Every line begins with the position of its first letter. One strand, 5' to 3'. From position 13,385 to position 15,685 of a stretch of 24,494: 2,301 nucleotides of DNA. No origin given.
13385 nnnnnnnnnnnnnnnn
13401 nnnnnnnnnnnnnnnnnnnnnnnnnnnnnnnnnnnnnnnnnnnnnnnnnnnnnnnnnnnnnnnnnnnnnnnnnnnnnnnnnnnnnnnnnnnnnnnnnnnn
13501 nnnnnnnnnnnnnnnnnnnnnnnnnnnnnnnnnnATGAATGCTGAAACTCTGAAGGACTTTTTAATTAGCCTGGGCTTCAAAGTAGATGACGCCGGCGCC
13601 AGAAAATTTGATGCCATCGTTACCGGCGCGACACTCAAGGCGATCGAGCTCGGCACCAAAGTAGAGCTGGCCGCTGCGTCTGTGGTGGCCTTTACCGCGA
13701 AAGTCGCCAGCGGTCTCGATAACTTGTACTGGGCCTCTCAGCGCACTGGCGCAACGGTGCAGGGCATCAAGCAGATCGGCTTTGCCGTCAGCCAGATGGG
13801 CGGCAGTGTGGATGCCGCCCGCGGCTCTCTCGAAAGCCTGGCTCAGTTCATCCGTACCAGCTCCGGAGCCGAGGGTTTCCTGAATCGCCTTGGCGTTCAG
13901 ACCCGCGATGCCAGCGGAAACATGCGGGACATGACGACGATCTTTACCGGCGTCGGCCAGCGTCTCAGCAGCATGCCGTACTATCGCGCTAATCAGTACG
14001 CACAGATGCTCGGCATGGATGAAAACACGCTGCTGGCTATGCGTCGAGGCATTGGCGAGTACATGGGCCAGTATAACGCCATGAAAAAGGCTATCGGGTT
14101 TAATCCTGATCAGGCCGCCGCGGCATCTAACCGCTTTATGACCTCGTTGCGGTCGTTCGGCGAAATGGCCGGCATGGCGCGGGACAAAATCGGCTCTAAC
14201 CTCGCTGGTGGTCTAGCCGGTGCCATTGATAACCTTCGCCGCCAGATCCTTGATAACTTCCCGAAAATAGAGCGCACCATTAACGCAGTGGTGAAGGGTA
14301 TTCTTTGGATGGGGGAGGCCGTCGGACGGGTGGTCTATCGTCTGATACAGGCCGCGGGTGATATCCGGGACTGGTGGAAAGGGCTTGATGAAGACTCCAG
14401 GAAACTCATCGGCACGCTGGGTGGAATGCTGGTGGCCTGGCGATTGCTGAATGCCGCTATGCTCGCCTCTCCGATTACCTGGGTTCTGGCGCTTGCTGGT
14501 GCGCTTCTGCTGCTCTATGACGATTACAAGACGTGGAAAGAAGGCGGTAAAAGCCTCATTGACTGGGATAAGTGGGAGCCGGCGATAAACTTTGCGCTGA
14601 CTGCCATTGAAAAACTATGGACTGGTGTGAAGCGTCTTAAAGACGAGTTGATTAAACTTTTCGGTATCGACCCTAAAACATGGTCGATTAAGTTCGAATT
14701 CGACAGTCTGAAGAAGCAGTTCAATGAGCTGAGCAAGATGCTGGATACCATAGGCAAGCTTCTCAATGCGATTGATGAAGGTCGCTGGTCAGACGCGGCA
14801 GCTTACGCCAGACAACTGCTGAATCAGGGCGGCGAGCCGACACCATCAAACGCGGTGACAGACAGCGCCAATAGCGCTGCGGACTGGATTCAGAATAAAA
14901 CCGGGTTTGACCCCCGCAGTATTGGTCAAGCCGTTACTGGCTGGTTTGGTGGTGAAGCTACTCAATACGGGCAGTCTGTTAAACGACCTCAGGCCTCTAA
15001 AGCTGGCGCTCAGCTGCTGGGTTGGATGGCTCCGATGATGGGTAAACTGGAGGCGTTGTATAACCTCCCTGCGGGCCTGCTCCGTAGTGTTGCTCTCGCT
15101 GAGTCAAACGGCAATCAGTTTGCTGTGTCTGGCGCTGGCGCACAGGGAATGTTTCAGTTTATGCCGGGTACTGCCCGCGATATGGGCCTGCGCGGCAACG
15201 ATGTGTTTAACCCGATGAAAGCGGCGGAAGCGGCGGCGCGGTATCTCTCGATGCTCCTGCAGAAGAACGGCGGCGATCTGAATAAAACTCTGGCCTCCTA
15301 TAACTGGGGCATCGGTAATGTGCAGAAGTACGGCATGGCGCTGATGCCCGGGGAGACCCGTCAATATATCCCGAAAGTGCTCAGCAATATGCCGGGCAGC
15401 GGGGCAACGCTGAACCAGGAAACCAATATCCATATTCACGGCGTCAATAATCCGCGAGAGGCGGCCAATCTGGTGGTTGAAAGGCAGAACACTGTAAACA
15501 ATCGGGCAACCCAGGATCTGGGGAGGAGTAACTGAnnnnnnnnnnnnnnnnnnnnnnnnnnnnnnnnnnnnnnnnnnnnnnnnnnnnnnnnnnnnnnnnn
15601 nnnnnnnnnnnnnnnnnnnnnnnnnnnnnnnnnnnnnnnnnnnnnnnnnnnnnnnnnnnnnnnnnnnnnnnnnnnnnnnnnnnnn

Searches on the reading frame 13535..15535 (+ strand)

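Call 10: search_protein_families(library=pfam, proteins=[window:13535-15535:+], max_evalue=0.01)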
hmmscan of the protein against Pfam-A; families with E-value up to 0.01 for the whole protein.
window:13535-15535:+ (666 aa): 3 families
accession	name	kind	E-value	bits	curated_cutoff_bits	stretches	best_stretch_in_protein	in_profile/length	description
PF01464.25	SLT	-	2.6e-22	79.1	21.3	1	504-600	5-105/117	Transglycosylase SLT domain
PF06737.19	Transglycosylas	-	0.009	17.1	27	0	518-566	9-56/77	Transglycosylase-like domain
PF10145.14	PhageMin_Tail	-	0.0091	16.3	33.2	0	82-156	121-196/201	Phage-related minor tail protein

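Call 11: search_protein_families(library=phrogs, proteins=[window:13535-15535:+], max_evalue=0.001)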
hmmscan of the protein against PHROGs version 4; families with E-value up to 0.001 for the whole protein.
window:13535-15535:+ (666 aa): 29 families (the best 25 are shown)
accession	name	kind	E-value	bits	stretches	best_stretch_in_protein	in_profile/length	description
phrog_2276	-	tail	7.6e-219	729.8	1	1-662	21-654/673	tail length tape measure protein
phrog_12506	-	tail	2e-82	277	1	1-228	1-218/218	tail length tape measure protein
phrog_2013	-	tail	1.7e-67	229.7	1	24-636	52-610/657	lytic tail protein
phrog_3824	-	unknown function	9.4e-60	204.4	1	1-481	1-458/750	-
phrog_30077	-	unknown function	3.7e-47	162.5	1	5-274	6-290/674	-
phrog_669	-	lysis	5.6e-35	121.1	1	440-621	876-1055/1946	endolysin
phrog_8125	-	tail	2.5e-30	107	1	19-476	55-491/578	tail length tape measure protein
phrog_2533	-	unknown function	8.6e-30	104.5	1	443-616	683-865/1130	-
phrog_9388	-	unknown function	8.4e-29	101.7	1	3-375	2-359/615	-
phrog_13449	-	other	3.4e-23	83.5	1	498-619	7-119/269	transglycosylase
phrog_342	-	head and packaging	1.6e-20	73.8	1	510-636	27-154/1235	internal virion protein with endolysin domain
phrog_28504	-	tail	9.6e-17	61.9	1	510-615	245-356/597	lytic tail fiber protein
phrog_21143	-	tail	1e-16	61.5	1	505-641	11-152/576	lytic tail fiber protein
phrog_1506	-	tail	5.6e-16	58.8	1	499-621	671-796/1269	tail length tape measure protein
phrog_12278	-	tail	2.6e-12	47.7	1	3-269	2-260/448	tail fiber protein/ lysozyme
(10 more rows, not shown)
